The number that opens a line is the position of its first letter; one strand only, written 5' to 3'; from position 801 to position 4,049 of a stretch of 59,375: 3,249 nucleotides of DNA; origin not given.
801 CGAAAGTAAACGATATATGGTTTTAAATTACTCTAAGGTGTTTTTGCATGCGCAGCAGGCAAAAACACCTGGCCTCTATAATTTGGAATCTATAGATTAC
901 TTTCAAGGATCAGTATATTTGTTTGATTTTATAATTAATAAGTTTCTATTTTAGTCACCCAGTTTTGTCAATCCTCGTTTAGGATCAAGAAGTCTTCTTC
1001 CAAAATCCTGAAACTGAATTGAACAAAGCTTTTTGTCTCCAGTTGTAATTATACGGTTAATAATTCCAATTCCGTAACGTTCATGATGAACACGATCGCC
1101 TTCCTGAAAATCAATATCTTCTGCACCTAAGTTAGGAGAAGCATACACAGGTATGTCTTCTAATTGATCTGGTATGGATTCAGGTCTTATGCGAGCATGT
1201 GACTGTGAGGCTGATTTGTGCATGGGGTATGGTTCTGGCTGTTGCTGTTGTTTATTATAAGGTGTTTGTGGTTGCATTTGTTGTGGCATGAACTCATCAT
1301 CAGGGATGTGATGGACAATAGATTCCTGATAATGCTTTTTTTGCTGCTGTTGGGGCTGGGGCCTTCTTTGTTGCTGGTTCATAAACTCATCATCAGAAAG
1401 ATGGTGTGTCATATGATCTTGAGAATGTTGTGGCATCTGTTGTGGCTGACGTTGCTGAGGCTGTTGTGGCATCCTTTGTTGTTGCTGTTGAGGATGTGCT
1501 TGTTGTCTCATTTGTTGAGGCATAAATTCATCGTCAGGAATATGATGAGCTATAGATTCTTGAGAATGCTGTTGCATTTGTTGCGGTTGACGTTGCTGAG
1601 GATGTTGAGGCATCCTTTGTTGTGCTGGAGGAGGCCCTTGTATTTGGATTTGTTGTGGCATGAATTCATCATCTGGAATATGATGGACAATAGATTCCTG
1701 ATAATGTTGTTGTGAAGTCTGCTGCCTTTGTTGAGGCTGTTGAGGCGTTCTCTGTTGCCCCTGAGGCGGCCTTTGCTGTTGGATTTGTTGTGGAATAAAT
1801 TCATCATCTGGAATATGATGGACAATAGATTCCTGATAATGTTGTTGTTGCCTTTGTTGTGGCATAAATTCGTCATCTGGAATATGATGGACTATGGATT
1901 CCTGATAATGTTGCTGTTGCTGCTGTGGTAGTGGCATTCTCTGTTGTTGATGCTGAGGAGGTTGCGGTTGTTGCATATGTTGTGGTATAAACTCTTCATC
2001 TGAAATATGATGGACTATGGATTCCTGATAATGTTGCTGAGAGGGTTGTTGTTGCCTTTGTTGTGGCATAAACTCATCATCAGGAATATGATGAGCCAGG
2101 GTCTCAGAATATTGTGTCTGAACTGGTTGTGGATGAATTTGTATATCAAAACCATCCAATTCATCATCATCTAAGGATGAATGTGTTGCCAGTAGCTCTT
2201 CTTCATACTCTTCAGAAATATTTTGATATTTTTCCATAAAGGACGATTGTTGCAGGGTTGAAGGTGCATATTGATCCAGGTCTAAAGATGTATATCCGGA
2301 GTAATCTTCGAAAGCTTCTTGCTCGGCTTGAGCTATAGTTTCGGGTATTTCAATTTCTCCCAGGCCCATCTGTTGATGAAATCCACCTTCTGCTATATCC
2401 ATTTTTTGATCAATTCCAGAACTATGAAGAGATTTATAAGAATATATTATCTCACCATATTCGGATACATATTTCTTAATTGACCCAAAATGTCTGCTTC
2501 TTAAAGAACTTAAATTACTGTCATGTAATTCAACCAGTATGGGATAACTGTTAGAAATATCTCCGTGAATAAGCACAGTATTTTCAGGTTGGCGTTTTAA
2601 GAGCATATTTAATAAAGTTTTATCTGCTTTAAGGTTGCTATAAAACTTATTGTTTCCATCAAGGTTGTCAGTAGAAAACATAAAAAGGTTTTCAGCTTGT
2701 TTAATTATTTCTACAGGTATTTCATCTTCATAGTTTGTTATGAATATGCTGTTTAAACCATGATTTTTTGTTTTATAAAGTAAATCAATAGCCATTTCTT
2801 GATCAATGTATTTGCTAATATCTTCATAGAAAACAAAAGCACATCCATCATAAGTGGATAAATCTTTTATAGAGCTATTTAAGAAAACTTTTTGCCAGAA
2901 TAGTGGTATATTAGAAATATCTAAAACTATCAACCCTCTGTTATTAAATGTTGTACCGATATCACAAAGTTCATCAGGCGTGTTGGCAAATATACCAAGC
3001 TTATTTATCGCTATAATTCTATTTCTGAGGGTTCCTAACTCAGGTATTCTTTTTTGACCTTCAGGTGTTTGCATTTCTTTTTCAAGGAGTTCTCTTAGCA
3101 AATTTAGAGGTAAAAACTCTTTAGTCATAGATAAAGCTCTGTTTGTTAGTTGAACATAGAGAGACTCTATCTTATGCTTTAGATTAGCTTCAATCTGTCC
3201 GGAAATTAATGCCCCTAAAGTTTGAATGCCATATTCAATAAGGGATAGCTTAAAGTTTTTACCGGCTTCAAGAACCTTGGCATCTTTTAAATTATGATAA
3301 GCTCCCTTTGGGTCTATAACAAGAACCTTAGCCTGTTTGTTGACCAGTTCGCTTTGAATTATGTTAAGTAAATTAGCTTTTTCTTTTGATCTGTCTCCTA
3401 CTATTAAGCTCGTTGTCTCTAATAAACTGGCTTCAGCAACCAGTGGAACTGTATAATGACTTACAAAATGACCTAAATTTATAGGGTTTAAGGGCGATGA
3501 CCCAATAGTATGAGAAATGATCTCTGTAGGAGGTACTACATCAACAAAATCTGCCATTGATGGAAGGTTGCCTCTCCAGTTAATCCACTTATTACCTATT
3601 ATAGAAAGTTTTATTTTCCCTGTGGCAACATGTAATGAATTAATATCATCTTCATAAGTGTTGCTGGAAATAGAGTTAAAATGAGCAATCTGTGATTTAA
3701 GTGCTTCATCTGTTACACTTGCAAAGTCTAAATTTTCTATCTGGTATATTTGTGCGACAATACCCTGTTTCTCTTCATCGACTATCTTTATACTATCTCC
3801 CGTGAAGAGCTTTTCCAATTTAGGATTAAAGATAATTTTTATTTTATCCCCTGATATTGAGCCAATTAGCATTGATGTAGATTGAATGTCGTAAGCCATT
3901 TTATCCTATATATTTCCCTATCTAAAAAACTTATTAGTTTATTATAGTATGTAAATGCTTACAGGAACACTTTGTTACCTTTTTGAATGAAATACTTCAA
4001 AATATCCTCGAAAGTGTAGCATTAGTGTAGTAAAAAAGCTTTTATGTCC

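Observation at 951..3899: HerA-family NTPase with eroded catalytic motifs fused to a repeat array and a PcrA/UvrD-type Tudor-like tail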

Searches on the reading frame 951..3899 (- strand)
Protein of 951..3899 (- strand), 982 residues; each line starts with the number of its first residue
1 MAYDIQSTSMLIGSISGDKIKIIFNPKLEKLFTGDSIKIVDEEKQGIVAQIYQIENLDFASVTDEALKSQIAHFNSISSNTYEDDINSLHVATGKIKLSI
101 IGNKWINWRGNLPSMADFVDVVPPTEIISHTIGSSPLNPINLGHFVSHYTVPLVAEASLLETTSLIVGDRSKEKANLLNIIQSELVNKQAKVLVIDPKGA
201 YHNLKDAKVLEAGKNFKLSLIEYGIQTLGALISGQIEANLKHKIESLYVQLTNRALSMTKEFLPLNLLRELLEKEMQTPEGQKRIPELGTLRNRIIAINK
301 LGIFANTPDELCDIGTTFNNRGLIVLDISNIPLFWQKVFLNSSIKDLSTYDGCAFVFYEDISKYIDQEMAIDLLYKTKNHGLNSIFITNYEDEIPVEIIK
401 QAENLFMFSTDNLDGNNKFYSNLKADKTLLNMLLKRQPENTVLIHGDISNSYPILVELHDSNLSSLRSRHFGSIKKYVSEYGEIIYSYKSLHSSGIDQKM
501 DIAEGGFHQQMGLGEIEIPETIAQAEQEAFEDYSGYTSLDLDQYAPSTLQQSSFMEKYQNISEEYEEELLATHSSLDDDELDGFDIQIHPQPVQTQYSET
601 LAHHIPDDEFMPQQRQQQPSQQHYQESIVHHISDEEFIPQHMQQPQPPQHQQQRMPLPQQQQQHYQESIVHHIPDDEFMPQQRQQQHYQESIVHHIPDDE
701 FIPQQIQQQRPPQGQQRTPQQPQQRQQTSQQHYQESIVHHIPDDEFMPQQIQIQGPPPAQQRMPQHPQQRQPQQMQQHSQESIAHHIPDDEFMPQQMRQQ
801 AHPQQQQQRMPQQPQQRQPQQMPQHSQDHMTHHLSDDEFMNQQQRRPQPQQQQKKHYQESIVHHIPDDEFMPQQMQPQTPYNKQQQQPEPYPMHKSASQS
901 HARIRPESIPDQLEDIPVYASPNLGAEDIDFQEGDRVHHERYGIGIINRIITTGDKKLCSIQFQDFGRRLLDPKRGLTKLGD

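Call 3: search_protein_families(library=pfam, proteins=[window:951-3899:-], max_evalue=10)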
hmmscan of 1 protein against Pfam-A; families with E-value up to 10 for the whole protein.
window:951-3899:- (982 aa): 4 families
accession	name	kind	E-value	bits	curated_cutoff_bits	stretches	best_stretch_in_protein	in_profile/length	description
PF01935.23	DUF87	-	2.5e-05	24.9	23.2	1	174-332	36-205/220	Helicase HerA, central domain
PF02559.22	CarD_TRCF_RID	-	0.00032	21.1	23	1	931-971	1-44/57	CarD-like/TRCF RID domain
PF21196.3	PcrA_UvrD_tudor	-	0.004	17.4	23.9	1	934-968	2-36/48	PcrA/UvrD tudor domain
PF13306.12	LRR_5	-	0.012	15.9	27.7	1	487-557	9-78/127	BspA type Leucine rich repeat region (6 copies)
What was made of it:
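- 2520..3422 (-): RecA-like P-loop-fold core (residues about 160-460), Pfam DUF87 / HerA central domain. Pfam PF01935 at 24.9 bits against a 23.2 cutoff (call 3).
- On HerA / DUF87 (FtsK-HerA superfamily): PF01935 at 24.9 bits against a cutoff of 23.2, residues 174-332 (call 3).
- Checked: The match starts just after the P-loop (call 3). Within the whole protein the Pfam matches are below threshold (call 3).
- Fold: Pfam DUF87 is above its cutoff (call 3).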

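Call 4: search_protein_families(library=ncbifam, proteins=[window:951-3899:-], max_evalue=10)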
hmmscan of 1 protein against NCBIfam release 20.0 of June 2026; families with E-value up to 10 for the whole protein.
window:951-3899:- (982 aa): 1 family
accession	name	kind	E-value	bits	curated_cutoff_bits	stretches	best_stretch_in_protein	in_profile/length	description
TIGR01073.1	pcrA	equivalog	0.00038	19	911.2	1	906-973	668-719/725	DNA helicase PcrA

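Call 5: search_solved_structures(query=window:951-3899:-, max_evalue=10, show_alignments=3)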
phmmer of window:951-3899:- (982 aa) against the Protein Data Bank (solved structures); distinct sequences matched with E-value up to 10: 2.
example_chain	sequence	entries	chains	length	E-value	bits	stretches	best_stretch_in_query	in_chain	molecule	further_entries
9dqs_A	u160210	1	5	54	0.0015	19.9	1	931-971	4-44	ATP-dependent DNA helicase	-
9dci_A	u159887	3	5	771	0.38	12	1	931-970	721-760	ATP-dependent DNA helicase UvrD1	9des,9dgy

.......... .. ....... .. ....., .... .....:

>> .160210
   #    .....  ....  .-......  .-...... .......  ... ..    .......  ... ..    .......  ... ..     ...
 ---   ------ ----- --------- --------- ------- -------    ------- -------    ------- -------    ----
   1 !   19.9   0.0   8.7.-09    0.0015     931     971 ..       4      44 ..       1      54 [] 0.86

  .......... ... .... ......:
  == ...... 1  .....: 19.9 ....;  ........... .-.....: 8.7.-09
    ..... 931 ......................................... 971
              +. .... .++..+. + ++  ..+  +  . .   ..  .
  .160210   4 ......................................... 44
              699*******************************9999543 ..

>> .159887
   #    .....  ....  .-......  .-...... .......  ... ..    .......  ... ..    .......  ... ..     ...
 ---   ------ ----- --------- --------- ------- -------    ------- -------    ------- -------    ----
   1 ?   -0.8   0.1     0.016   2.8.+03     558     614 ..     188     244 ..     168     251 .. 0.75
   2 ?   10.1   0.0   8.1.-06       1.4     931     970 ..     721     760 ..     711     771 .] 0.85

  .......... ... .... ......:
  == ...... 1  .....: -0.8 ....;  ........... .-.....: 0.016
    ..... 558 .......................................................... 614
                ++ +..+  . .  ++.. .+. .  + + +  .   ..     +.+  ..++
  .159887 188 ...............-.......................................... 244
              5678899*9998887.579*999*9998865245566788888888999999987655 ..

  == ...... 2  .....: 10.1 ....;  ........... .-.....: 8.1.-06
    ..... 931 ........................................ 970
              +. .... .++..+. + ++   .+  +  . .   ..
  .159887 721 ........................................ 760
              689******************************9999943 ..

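Call 56: search_protein_families(library=padloc, proteins=[window:951-3899:-], max_evalue=0.01)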
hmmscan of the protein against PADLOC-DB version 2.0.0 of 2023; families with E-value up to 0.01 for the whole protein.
window:951-3899:- (982 aa): 0 families
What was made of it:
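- There is no PADLOC hit (call 56). Neither the protein nor the partner hits any PADLOC model (call 56).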

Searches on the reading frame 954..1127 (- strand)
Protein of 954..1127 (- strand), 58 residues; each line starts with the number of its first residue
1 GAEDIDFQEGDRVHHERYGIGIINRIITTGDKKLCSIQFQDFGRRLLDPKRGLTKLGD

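Call 44: search_solved_structures(query=A3, max_evalue=1, show_alignments=2)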
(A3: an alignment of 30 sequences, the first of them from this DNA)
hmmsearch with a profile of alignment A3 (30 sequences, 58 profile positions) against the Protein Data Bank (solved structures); distinct sequences matched with E-value up to 1: 13.
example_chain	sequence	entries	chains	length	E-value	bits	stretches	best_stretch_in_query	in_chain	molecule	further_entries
9dqs_A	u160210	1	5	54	5.4e-09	38.7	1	7-57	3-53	ATP-dependent DNA helicase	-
9dci_A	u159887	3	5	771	1.5e-06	30.9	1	8-45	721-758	ATP-dependent DNA helicase UvrD1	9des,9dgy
7egs_B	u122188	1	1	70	3.5e-06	29.7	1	3-56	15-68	DNA helicase II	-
6yi2_A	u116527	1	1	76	5.3e-06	29.2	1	3-56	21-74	DNA helicase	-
4c2t_A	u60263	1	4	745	5e-05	26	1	5-57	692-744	DNA HELICASE II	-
5dma_A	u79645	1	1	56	0.0078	19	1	8-57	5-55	ATP-dependent DNA helicase PcrA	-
7egt_B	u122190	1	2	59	0.024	17.4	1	7-31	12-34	DNA helicase UvrD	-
1qhh_D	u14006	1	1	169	0.058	16.2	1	7-41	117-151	PROTEIN (PCRA (SUBUNIT))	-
2lqk_A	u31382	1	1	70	0.084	15.7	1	6-30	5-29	Transcriptional regulator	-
1pjr_A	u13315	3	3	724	0.35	13.7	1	7-40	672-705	PCRA | ATP-DEPENDENT HELICASE PCRA | HELICASE PCRA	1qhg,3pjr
4l5g_A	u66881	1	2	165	0.4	13.5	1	6-30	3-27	CarD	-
4xlr_M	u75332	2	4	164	0.51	13.2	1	7-30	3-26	CarD-like transcriptional regulator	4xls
4xax_B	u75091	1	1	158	0.94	12.3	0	7-30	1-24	CarD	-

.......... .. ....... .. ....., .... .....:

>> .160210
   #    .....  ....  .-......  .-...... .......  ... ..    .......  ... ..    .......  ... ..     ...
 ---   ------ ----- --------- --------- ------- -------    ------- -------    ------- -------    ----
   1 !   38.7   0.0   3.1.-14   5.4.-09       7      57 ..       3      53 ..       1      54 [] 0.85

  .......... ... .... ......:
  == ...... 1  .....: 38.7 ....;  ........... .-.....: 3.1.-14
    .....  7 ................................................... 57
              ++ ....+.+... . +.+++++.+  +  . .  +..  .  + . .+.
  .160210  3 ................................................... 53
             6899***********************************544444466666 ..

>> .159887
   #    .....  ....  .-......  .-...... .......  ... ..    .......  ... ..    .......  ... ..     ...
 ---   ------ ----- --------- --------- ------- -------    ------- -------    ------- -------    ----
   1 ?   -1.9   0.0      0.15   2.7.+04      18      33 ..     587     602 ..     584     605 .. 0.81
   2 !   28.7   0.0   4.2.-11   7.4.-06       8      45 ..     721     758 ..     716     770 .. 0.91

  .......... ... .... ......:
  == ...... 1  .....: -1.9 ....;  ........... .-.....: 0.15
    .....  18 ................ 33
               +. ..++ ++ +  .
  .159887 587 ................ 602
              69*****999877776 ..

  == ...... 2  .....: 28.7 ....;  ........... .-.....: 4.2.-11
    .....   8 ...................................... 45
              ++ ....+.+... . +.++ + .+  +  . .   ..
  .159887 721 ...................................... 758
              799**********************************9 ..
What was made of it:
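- On PcrA/UvrD C-terminal Tudor domain (PF21196): The family profile against PDB gives UvrD1 5.4e-9 and E. coli UvrD 3.5e-6 (call 44).
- Checked: The family profile hits the UvrD1 Tudor at 5.4e-9 and the E. coli UvrD CTD at 3.5e-6 (call 44).
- Profile E-values are 5.4e-9 (UvrD1 Tudor), 3.5e-6 (E. coli UvrD CTD) and 5e-5 (D. radiodurans UvrD) (call 44).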

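Call 71: search_protein_families(library=pfam, alignment_id=A3, max_evalue=0.01)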
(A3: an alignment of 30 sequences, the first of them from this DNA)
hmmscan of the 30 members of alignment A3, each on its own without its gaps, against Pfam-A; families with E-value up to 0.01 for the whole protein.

A. member 1, seq(58 aa): 2 families
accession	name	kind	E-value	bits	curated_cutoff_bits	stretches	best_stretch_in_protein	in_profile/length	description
PF02559.22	CarD_TRCF_RID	-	4.5e-06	27.1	23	1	7-49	1-46/57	CarD-like/TRCF RID domain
PF21196.3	PcrA_UvrD_tudor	-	6.6e-05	23.1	23.9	1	10-45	2-37/48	PcrA/UvrD tudor domain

B. families by the number of members that match (of 30 scanned): 3 families
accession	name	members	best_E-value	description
PF21196.3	PcrA_UvrD_tudor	27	1.3e-08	PcrA/UvrD tudor domain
PF02559.22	CarD_TRCF_RID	27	1.5e-06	CarD-like/TRCF RID domain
PF12073.14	DUF3553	16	2.6e-05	Protein of unknown function (DUF3553)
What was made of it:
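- On PcrA/UvrD C-terminal Tudor domain (PF21196): The single sequence scores 17.4 bits in context and 23.1 bits alone, against a cutoff of 23.9 (calls 3, 71). 27 of 30 family tails match at E<=0.01, best 1.3e-8 (call 71).
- On CarD_TRCF_RID (PF02559): The tail alone scores 27.1 bits against a cutoff of 23 (call 71).
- Closest known: CarD/CdnL N-terminal domain and Mfd. Same: The tail alone passes the Pfam CarD_TRCF_RID cutoff at 27.1 bits (call 71).
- Checked: Scanned alone, the tail scores 27.1 bits for CarD_TRCF_RID (cutoff 23) and 23.1 for PcrA_UvrD_tudor (cutoff 23.9) (call 71).
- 27 of 30 diverse tails match Pfam PcrA_UvrD_tudor (call 71).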
